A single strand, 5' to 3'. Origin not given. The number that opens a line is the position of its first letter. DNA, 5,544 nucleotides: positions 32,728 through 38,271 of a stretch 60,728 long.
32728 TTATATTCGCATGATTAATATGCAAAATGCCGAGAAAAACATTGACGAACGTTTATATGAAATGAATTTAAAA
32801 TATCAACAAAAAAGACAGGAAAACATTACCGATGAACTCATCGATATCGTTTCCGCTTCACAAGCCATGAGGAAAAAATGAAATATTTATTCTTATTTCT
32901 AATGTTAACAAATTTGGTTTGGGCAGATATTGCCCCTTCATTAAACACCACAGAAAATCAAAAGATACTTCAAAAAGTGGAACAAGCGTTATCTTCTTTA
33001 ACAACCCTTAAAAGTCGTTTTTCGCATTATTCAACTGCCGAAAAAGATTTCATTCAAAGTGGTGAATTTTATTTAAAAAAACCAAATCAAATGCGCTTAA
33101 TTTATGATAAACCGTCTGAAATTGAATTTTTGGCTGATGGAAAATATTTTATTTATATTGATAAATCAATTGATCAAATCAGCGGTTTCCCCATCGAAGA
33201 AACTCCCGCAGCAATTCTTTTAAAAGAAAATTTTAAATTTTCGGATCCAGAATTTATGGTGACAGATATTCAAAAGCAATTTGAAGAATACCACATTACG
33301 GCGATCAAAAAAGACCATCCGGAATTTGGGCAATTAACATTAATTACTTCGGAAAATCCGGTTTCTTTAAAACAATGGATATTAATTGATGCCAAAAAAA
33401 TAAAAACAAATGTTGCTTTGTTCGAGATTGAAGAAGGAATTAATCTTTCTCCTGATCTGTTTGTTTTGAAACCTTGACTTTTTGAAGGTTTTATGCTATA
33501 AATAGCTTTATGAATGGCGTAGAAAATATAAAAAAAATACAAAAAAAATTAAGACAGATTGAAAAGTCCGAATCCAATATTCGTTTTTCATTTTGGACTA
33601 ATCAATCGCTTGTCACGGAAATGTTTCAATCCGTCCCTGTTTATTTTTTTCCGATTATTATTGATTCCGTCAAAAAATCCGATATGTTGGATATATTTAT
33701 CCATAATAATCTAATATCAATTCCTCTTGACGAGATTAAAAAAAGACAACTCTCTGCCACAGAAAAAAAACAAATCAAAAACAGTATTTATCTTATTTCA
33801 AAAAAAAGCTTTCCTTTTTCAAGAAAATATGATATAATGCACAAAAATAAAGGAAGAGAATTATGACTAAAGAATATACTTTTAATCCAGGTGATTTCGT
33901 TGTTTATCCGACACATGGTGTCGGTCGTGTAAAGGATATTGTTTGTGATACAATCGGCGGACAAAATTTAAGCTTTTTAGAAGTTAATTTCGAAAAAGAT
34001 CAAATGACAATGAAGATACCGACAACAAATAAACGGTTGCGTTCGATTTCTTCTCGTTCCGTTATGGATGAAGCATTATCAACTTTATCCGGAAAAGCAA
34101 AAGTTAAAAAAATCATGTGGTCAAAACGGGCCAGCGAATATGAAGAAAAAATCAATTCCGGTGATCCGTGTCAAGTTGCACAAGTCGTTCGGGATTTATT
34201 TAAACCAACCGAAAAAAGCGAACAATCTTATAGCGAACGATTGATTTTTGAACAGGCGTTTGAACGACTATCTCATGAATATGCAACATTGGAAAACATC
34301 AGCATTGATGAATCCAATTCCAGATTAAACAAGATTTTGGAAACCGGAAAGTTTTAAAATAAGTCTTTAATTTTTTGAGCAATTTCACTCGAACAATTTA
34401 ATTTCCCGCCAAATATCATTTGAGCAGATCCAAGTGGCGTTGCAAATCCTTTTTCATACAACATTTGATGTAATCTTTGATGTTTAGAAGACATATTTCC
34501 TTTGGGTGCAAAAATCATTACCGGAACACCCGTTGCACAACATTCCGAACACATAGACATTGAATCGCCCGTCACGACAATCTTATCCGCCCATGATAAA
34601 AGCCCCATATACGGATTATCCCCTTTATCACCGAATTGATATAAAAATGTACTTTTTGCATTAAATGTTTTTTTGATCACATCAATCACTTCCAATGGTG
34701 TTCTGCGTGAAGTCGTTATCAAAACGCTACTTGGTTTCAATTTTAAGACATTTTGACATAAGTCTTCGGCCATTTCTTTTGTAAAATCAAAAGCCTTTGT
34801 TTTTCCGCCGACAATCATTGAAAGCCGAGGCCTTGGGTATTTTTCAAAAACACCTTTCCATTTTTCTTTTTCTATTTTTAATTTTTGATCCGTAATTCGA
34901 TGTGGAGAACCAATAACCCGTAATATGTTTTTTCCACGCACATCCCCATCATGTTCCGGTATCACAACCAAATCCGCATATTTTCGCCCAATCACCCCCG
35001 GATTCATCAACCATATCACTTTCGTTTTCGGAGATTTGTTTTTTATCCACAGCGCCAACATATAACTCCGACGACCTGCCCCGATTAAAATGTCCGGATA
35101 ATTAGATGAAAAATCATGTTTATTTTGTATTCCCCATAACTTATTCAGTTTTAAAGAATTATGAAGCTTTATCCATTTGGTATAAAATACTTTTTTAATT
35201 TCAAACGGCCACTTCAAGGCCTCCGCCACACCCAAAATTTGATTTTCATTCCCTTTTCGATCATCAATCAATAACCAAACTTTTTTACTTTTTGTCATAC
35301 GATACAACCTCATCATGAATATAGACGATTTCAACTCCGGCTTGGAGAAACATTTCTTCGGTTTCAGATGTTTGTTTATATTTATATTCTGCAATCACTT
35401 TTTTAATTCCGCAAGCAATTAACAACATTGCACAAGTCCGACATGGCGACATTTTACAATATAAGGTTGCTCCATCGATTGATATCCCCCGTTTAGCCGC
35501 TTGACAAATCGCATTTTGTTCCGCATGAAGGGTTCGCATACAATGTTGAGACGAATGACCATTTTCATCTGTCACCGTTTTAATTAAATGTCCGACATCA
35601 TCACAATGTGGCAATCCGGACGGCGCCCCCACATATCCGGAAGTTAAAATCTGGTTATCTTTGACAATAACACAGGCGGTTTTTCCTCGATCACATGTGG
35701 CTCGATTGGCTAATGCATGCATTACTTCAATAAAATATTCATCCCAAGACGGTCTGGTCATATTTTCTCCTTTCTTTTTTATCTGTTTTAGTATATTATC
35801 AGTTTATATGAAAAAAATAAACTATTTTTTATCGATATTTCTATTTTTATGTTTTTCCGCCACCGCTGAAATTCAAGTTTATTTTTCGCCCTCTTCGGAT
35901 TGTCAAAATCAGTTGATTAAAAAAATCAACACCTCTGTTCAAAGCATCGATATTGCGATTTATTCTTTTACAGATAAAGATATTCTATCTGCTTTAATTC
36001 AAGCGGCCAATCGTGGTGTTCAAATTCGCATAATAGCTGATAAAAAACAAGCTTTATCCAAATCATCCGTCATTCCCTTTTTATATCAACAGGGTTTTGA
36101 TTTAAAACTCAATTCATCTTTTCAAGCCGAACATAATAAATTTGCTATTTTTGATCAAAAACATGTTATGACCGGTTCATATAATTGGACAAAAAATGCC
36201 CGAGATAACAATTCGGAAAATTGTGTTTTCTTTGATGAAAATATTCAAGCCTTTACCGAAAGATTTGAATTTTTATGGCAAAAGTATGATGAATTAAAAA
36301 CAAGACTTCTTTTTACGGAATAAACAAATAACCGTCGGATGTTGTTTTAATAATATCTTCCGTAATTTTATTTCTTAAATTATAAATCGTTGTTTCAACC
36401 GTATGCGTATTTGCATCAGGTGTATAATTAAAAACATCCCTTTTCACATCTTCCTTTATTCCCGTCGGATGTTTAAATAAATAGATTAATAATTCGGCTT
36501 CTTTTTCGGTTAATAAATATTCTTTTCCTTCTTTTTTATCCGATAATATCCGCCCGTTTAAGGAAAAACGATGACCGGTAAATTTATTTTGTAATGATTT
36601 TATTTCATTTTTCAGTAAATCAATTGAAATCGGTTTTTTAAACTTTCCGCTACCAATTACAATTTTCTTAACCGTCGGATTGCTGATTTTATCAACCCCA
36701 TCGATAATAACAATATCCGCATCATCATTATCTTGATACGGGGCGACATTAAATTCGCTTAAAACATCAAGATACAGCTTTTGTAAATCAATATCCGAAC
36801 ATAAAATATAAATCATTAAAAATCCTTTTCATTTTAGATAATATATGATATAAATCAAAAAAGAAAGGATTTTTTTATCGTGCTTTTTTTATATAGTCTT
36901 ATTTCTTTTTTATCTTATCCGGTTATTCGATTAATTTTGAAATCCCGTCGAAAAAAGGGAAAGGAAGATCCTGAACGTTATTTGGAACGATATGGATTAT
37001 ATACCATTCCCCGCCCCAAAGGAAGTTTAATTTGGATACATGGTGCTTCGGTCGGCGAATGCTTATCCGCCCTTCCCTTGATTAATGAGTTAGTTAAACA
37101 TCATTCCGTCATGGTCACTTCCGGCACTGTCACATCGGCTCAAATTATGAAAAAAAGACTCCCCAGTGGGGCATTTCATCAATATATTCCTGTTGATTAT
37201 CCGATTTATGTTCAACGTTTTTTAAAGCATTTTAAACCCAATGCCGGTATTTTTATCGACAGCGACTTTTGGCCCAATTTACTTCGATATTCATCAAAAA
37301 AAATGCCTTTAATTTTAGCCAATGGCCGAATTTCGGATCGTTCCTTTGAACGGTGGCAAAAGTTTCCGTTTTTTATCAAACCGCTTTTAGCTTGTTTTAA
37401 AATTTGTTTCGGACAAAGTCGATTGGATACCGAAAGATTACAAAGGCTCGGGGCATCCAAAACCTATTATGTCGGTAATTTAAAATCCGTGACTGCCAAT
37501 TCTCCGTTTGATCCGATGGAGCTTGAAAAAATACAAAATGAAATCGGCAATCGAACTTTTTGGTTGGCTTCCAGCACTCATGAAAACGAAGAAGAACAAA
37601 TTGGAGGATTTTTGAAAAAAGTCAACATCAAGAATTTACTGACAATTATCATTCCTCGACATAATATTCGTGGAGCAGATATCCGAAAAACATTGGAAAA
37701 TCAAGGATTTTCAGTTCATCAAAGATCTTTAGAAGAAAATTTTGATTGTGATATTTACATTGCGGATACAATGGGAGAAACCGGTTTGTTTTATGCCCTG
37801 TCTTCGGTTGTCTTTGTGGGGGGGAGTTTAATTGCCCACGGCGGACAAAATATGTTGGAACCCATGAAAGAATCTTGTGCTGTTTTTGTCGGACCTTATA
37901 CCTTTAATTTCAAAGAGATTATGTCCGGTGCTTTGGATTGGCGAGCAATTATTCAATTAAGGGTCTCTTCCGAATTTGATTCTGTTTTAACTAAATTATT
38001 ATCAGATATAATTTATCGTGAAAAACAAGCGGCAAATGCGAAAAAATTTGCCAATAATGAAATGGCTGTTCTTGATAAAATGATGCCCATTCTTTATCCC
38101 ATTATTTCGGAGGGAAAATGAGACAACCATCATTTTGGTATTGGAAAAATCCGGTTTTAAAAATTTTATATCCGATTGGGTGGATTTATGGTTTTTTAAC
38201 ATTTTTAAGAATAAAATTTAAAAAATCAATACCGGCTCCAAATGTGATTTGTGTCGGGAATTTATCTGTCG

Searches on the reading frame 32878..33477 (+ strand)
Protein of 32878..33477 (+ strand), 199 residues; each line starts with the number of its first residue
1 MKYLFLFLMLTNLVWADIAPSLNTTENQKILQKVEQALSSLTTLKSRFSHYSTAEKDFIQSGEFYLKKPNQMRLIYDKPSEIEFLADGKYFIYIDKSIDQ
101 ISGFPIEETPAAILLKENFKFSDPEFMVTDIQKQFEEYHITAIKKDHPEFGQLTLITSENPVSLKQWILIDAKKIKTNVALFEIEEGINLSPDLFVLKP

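Call 29: search_protein_families(library=pfam, proteins=[window:32878-33477:+], max_evalue=0.001)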
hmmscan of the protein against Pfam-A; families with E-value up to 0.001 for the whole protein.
window:32878-33477:+ (199 aa): 1 family
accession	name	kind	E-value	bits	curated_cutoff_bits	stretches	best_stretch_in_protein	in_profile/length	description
PF03548.22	LolA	-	3.4e-19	69.6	23.6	1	41-197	3-164/165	Outer membrane lipoprotein carrier protein LolA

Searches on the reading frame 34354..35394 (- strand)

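Call 28: search_protein_families(library=pfam, proteins=[window:34354-35394:-], max_evalue=0.001)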
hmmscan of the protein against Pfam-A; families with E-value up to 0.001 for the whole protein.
window:34354-35394:- (346 aa): 1 family
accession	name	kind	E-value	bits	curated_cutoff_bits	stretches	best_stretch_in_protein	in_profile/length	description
PF06258.17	Mito_fiss_Elm1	-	2.2e-78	263.9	27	1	48-344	2-302/304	Mitochondrial fission ELM1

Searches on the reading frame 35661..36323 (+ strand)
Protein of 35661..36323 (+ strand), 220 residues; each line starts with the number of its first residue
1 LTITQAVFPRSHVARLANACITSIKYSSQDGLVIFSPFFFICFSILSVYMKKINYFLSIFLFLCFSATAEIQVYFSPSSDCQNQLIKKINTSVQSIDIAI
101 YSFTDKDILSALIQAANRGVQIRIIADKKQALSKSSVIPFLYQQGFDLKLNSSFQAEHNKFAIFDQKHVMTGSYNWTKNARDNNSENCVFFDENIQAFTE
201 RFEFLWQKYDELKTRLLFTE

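Call 29: search_protein_families(library=pfam, proteins=[window:35661-36323:+], max_evalue=0.001)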
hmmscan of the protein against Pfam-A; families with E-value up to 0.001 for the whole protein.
window:35661-36323:+ (220 aa): 2 families
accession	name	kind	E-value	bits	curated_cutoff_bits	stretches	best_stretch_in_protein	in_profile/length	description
PF13091.12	PLDc_2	-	6.7e-28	97.6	27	1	85-206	1-132/132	PLD-like domain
PF07894.18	SACK1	-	8.1e-10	39.1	21.4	1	65-206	106-269/274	Scaffolding anchor of CK1 domain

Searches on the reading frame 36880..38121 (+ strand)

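Call 50: search_protein_families(library=pfam, proteins=[window:36880-38121:+], max_evalue=0.001)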
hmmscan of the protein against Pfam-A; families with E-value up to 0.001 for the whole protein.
window:36880-38121:+ (413 aa): 1 family
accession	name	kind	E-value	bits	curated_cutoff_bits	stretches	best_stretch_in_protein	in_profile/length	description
PF04413.22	Glycos_transf_N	-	5.6e-53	179.6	23.9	1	33-202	2-176/179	3-Deoxy-D-manno-octulosonic-acid transferase (kdotransferase)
